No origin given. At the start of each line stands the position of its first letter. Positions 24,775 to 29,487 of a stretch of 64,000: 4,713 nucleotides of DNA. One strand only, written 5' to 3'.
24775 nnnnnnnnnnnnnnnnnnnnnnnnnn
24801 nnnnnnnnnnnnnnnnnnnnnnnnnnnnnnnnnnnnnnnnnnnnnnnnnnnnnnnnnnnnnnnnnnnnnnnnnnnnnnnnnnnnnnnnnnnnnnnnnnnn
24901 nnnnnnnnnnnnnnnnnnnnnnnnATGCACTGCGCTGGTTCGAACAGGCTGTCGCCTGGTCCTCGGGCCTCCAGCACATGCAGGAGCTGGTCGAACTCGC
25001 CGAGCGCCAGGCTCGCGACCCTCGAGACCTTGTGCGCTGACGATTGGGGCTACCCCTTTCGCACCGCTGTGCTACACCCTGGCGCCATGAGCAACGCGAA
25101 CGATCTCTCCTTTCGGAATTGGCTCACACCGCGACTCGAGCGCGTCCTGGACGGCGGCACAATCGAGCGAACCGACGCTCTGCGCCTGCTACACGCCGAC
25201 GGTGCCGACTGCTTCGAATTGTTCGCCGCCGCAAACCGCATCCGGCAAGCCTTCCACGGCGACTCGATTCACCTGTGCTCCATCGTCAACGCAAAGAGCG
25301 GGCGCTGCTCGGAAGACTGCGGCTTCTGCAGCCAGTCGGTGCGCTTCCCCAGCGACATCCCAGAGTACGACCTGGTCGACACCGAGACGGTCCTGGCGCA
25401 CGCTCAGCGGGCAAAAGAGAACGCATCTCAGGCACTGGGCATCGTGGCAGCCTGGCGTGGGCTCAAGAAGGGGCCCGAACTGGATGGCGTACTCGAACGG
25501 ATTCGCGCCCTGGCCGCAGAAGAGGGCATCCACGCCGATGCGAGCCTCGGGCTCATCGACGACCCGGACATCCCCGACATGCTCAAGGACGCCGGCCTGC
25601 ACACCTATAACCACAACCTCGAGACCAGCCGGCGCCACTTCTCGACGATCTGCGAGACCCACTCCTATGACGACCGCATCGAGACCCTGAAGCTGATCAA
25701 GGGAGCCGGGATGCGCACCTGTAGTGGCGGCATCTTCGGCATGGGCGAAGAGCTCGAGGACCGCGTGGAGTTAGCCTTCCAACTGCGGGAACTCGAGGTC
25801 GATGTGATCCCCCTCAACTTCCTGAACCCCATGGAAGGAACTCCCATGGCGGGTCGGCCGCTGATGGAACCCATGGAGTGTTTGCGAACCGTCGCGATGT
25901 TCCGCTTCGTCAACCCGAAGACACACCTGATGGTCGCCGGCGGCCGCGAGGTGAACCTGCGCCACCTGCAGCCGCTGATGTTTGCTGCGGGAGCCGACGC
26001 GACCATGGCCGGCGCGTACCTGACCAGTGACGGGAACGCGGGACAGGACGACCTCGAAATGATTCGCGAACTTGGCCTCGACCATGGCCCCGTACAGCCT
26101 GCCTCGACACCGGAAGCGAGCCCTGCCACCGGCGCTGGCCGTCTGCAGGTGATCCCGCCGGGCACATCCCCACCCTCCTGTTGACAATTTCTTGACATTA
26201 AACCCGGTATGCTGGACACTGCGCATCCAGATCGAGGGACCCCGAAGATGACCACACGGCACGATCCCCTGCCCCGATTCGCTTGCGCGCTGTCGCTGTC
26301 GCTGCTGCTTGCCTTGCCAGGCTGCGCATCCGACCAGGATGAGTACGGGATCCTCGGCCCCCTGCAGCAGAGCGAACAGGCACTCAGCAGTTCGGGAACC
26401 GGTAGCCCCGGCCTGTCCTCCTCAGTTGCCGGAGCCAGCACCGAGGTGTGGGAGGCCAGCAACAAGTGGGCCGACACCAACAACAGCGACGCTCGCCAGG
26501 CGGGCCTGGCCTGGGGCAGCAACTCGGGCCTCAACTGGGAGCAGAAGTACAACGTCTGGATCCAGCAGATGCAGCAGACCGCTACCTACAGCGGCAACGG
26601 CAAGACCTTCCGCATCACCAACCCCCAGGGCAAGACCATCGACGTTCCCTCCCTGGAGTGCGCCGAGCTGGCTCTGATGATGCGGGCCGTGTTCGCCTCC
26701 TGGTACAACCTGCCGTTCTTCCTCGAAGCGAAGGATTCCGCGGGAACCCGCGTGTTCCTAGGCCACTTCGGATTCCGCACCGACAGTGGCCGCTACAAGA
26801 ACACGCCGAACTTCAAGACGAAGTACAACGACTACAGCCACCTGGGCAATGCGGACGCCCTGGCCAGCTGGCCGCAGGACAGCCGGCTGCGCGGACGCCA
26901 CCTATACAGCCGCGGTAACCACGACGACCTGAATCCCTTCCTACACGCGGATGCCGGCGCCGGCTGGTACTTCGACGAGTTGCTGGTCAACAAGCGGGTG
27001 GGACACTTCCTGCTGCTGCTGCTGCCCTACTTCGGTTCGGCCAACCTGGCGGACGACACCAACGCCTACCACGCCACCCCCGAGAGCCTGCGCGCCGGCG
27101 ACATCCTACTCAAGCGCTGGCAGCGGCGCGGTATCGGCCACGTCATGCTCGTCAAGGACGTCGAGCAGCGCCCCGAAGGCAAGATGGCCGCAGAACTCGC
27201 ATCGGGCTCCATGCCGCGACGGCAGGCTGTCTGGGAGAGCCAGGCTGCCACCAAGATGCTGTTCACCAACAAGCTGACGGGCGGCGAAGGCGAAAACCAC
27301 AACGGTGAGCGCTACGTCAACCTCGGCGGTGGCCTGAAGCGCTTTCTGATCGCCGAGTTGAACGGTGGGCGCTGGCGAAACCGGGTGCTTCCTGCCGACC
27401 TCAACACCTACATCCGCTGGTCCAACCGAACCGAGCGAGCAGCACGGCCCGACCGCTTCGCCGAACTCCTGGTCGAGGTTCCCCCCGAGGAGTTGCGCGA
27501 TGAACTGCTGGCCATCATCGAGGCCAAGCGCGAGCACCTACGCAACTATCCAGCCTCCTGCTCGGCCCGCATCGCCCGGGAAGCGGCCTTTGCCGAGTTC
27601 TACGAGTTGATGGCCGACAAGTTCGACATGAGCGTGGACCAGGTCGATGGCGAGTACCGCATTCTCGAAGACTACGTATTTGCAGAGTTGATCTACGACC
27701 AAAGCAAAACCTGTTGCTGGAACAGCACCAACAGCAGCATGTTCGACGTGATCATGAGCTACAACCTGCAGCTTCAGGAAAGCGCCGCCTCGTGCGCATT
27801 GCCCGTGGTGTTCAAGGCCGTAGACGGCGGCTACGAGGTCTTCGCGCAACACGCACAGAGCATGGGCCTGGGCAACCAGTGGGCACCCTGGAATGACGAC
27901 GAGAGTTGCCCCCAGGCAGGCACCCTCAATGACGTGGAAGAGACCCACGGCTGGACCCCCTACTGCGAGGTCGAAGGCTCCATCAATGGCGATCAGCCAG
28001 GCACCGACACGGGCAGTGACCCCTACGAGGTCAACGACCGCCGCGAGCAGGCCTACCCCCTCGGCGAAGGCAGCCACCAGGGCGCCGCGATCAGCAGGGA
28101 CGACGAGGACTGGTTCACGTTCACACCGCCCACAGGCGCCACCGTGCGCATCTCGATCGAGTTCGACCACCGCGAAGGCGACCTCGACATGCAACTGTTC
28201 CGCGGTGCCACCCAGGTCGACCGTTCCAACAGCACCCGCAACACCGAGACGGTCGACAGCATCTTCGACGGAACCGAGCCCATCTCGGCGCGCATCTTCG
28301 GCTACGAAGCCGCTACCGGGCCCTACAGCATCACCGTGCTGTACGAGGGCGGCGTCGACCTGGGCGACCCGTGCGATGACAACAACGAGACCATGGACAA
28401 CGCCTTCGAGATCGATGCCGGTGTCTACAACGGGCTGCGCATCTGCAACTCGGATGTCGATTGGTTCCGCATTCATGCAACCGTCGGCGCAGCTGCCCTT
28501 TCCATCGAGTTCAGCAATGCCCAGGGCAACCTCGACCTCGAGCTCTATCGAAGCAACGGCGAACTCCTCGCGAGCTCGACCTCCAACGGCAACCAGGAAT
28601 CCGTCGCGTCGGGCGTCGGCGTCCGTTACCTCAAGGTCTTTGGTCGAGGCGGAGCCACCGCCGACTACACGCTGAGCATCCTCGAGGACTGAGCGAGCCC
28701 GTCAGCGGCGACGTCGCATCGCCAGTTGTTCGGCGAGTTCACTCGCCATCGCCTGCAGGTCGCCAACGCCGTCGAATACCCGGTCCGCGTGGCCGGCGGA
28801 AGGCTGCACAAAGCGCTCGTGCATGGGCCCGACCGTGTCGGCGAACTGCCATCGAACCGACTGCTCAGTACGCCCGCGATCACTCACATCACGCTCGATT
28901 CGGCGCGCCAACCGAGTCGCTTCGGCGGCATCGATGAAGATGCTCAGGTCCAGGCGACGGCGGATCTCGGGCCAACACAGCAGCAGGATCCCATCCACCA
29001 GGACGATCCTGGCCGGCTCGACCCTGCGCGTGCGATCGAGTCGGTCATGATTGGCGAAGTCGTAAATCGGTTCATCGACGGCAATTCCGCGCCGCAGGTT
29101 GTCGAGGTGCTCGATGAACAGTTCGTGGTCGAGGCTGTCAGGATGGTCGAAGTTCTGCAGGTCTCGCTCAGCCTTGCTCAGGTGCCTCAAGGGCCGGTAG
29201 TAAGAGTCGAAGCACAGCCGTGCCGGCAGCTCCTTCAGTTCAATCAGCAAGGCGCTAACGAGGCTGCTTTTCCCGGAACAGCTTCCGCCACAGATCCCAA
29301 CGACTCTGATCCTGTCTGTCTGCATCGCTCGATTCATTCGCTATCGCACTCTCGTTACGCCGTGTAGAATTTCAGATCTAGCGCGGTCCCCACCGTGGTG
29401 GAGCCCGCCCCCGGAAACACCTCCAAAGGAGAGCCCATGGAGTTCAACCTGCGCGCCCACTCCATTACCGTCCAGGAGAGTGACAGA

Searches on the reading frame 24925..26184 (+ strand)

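Call 15: search_protein_families(library=ncbifam, proteins=[window:24925-26184:+], max_evalue=0.00001)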
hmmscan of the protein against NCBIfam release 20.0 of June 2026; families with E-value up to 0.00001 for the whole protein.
window:24925-26184:+ (419 aa): 12 families
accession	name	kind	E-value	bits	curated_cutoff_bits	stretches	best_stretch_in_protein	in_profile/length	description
TIGR00433.2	bioB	equivalog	6.8e-113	376.9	225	1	80-385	3-306/307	biotin synthase BioB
NF006308.0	PRK08508.1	equivalog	2.3e-67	227.2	377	1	114-386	3-273/279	biotin synthase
TIGR03910.1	pyrrolys_PylB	equivalog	9.5e-18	64.2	348.2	1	70-333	8-271/347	methylornithine synthase PylB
TIGR03957.1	rSAM_HmdB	equivalog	1.7e-15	57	320.9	1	93-337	15-257/317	5,10-methenyltetrahydromethanopterin hydrogenase cofactor biosynthesis protein HmdB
NF004911.0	PRK06267.1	equivalog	6.2e-11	42.1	305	1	94-354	4-257/351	hypothetical protein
TIGR03551.1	F420_cofH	equivalog_domain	4.9e-10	38.8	374.1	1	81-291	2-221/345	5-amino-6-(D-ribitylamino)uracil--L-tyrosine 4-hydroxyphenyl transferase CofH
NF004019.1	PRK05481.1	subfamily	4.8e-09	35.9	203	1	218-302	143-230/286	lipoyl synthase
TIGR03700.1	mena_SCO4494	equivalog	1.1e-08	34.4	434.55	1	72-328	3-273/351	aminofutalosine synthase MqnE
NF009544.0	PRK12928.1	subfamily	1.4e-08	34.3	210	1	219-302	164-250/300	lipoyl synthase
NF006687.0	PRK09234.1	equivalog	5.4e-08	31.4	1018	0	76-165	488-576/849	bifunctional FO biosynthesis protein CofGH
NF053790.1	LplA_LipA_fuse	exception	1.3e-07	30.6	800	1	219-297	476-554/606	bifunctional lipoate--protein ligase/lipoyl synthase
NF005609.0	PRK07360.1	equivalog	6.5e-07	28.4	426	1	71-171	12-112/374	7,8-didemethyl-8-hydroxy-5-deazariboflavin synthase subunit CofH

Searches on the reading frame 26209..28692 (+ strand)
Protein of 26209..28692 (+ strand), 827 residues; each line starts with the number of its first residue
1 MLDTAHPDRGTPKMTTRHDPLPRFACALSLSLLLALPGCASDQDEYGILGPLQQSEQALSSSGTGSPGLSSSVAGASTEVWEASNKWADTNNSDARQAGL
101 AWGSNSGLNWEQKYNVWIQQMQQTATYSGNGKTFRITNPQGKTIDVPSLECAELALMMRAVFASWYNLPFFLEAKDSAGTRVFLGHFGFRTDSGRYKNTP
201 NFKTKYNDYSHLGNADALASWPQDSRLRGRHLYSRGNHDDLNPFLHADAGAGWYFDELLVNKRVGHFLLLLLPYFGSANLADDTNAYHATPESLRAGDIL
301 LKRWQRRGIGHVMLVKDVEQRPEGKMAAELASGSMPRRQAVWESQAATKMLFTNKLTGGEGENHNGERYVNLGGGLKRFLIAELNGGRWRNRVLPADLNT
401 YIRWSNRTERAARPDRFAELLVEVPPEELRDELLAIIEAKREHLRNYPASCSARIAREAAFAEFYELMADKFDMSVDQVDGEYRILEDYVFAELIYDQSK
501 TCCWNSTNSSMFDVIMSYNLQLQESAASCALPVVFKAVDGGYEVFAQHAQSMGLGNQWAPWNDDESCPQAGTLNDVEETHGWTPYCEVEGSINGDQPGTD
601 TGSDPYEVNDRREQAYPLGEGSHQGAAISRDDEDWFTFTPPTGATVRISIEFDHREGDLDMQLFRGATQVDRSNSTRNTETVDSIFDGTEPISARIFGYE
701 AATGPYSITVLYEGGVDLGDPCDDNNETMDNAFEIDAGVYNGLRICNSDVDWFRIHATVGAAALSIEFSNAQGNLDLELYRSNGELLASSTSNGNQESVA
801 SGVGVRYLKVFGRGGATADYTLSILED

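Call 15: search_protein_families(library=ncbifam, proteins=[window:26209-28692:+], max_evalue=0.00001)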
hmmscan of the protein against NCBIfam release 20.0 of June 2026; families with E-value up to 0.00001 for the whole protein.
window:26209-28692:+ (827 aa): 0 families

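Call 53: search_protein_families(library=pfam, proteins=[window:26209-28692:+], max_evalue=0.00001)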
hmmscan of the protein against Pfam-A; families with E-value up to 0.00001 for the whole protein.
window:26209-28692:+ (827 aa): 1 family
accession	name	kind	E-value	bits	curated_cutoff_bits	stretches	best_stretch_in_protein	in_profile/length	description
PF04151.21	PPC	-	4.4e-11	43.9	25.9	1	749-799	1-54/70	Bacterial pre-peptidase C-terminal domain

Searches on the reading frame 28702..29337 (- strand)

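Call 53: search_protein_families(library=pfam, proteins=[window:28702-29337:-], max_evalue=0.00001)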
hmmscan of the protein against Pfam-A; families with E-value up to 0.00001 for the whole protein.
window:28702-29337:- (211 aa): 1 family
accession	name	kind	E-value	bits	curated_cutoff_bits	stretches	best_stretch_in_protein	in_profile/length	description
PF00485.24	PRK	-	1.6e-28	100.3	22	1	12-192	1-191/196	Phosphoribulokinase / Uridine kinase family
